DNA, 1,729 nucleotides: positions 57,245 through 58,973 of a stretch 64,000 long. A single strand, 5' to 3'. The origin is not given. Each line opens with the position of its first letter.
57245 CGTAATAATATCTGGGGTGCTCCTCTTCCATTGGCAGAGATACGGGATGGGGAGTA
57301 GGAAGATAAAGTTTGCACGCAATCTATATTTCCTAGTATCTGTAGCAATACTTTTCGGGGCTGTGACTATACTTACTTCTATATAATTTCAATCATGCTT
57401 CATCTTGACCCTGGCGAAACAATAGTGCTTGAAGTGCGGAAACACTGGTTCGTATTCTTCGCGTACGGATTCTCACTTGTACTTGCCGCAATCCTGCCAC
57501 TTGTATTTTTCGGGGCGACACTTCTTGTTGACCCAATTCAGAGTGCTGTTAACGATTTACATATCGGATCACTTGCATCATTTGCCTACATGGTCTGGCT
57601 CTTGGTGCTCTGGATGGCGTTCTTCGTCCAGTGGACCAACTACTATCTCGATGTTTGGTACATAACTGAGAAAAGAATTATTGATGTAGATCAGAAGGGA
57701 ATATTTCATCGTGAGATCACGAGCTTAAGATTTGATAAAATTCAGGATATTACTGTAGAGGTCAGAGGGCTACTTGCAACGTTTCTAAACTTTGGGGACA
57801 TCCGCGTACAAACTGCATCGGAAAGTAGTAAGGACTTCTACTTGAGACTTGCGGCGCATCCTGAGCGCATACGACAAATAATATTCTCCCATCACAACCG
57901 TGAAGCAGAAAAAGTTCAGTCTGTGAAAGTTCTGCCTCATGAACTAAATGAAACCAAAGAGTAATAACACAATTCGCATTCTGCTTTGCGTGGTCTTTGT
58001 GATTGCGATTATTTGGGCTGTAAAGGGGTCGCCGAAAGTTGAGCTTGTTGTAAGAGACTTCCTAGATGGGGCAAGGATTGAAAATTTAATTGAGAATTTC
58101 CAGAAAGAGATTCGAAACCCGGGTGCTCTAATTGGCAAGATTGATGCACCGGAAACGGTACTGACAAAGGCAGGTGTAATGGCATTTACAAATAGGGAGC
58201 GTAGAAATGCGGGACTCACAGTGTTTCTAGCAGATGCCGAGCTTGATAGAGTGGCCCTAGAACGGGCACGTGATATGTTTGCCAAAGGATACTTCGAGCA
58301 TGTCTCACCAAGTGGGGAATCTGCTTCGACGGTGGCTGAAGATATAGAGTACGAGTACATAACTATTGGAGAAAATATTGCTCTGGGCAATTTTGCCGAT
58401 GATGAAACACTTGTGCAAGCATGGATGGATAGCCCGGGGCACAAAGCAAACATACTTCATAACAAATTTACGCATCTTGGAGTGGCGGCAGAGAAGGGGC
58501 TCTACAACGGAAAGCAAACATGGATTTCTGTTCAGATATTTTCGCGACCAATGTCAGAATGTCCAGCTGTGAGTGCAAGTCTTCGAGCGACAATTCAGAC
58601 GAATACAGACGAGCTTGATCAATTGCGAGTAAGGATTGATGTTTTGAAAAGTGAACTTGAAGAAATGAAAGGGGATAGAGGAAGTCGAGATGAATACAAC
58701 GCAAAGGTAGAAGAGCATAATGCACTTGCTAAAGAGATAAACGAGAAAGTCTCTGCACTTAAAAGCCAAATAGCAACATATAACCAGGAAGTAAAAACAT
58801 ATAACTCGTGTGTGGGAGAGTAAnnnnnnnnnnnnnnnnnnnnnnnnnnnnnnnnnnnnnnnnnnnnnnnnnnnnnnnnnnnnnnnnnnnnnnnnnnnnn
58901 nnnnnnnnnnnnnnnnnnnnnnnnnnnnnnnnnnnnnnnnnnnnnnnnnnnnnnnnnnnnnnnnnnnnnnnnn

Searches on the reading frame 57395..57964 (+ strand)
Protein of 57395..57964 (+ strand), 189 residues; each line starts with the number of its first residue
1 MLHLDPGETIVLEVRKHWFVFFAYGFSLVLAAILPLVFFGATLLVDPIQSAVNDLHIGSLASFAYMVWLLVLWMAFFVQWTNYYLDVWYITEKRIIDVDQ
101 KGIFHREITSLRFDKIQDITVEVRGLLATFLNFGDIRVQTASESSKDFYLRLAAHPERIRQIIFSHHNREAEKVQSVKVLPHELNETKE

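Call 29: search_protein_families(library=pfam, proteins=[window:57395-57964:+], max_evalue=0.01)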
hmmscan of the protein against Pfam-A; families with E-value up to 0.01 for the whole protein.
window:57395-57964:+ (189 aa): 3 families
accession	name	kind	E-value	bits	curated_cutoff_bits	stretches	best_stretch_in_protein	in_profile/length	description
PF03703.20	bPH_2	-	3.3e-08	34.1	22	1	88-163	5-78/78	Bacterial PH domain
PF14470.12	bPH_3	-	3.3e-05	24.7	23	1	77-129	11-66/95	Bacterial PH domain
PF08000.17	bPH_1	-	0.0014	19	27.7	1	86-127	41-84/122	Bacterial PH domain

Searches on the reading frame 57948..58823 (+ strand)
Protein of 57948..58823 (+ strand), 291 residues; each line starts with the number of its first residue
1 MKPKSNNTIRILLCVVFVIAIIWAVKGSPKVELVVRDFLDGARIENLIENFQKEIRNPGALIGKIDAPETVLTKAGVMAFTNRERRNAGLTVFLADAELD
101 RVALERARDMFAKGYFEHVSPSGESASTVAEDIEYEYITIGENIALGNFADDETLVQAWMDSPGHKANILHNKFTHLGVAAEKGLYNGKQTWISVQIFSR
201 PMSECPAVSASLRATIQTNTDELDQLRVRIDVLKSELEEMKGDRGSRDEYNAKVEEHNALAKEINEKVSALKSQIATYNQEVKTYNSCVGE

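Call 29: search_protein_families(library=pfam, proteins=[window:57948-58823:+], max_evalue=0.01)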
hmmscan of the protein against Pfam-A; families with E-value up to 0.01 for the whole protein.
window:57948-58823:+ (291 aa): 8 families
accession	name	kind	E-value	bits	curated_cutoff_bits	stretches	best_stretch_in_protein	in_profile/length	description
PF00188.32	CAP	-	1e-14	55.8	21.1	1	80-195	3-114/117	Cysteine-rich secretory protein family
PF14282.11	FlxA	-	0.00019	21.9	26.3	1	208-281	4-71/101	FlxA-like protein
PF00038.26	Filament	-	0.0016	18.5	40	1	199-284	195-281/313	Intermediate filament protein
PF24362.2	DUF7518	-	0.0045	18.1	27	1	210-268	10-69/104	Family of unknown function (DUF7518)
PF25764.1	KIF21A_4th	-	0.0057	16.8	33.1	1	214-286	53-124/183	KIF21A-like domain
PF20570.3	DUF6779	-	0.0061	17.6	28.1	0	208-244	58-94/108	Domain of unknown function (DUF6779)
PF09787.14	Golgin_A5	-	0.008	16.2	31.7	0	209-284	56-132/305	Golgin subfamily A member 5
PF07889.17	DUF1664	-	0.0087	16.5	34.6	0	220-289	40-110/124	Protein of unknown function (DUF1664)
